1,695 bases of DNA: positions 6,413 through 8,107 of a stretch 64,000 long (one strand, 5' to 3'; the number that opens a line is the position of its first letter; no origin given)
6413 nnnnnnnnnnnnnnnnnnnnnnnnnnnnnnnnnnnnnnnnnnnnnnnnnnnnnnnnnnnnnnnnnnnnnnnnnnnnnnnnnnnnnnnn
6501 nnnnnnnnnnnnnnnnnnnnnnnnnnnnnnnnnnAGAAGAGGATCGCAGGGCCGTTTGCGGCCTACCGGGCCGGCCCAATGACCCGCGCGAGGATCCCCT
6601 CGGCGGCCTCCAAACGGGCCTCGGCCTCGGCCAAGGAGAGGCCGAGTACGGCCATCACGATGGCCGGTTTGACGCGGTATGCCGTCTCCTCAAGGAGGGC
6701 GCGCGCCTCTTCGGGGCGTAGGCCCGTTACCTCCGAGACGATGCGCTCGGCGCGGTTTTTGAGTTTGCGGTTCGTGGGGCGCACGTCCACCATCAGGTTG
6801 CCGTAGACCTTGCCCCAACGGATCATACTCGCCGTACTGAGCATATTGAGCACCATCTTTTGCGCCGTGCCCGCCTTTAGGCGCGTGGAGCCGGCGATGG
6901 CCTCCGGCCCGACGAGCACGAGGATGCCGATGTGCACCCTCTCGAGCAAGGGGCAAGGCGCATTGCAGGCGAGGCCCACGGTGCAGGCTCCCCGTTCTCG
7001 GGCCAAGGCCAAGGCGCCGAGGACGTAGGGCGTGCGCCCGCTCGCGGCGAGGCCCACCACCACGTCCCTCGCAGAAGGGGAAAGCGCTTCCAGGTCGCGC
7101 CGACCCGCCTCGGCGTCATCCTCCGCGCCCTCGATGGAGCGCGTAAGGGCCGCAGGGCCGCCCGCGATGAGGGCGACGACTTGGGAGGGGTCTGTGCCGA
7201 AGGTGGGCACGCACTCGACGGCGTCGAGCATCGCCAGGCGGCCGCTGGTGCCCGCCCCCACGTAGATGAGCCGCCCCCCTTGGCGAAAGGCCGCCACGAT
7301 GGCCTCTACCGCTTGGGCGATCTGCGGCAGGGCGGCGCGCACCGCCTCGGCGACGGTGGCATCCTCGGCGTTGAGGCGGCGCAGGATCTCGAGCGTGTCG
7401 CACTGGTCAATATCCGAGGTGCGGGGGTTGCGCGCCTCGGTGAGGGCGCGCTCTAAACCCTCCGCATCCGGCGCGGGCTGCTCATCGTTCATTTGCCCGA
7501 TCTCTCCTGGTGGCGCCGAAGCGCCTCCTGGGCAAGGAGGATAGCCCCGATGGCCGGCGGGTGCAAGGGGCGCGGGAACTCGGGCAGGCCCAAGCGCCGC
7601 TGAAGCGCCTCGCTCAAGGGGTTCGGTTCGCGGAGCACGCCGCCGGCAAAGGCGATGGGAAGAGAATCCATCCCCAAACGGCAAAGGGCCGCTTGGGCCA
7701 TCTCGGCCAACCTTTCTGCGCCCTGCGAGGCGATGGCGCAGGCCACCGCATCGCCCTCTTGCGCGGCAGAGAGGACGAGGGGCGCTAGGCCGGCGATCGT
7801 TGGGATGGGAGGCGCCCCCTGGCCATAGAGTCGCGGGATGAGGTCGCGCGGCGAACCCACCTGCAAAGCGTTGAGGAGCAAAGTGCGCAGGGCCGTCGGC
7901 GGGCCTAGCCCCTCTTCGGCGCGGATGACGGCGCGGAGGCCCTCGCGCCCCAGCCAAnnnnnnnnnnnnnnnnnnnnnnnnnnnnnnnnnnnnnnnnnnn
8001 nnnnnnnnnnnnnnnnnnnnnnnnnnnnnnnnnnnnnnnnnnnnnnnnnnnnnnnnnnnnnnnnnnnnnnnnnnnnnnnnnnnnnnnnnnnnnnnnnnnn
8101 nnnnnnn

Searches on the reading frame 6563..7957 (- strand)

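Call 78: search_protein_families(library=pfam, proteins=[window:6563-7957:-], max_evalue=0.0001)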
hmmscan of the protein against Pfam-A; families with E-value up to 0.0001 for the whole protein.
window:6563-7957:- (464 aa): 5 families
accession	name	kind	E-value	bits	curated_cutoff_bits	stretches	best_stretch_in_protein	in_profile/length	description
PF22645.1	GKRP_SIS_N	-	4.4e-22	78.4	27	1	212-318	1-111/113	Glucokinase regulatory protein N-terminal SIS domain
PF13580.11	SIS_2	-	2.3e-10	41.1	27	1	202-329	10-136/138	SIS domain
PF20741.3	GKRP-like_C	-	9.6e-07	29.7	27.7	1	387-429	2-44/100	C-terminal lid domain of glucokinase regulatory protein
PF22198.1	GKRP_SIS_2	-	3.7e-06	27.2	27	1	212-267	6-61/191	Glucokinase regulatory protein, second SIS domain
PF01380.27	SIS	-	5.8e-06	26.6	25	1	295-375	52-130/131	SIS domain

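Call 79: search_protein_families(library=ncbifam, proteins=[window:6563-7957:-], max_evalue=0.00001)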
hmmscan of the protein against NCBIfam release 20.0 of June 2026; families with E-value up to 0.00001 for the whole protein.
window:6563-7957:- (464 aa): 4 families
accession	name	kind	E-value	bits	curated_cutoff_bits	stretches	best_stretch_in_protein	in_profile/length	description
NF003915.0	PRK05441.1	subfamily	2.6e-125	417.4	168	1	169-460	4-295/300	N-acetylmuramic acid 6-phosphate etherase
NF009222.0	PRK12570.1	subfamily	9.8e-124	412.2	255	1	168-460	10-302/307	N-acetylmuramic acid 6-phosphate etherase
TIGR00274.1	TIGR00274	equivalog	4e-112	374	302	1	172-460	2-290/291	N-acetylmuramic acid 6-phosphate etherase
NF010546.0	PRK13936.1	equivalog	5.9e-07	29.4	276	1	199-331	15-146/197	phosphoheptose isomerase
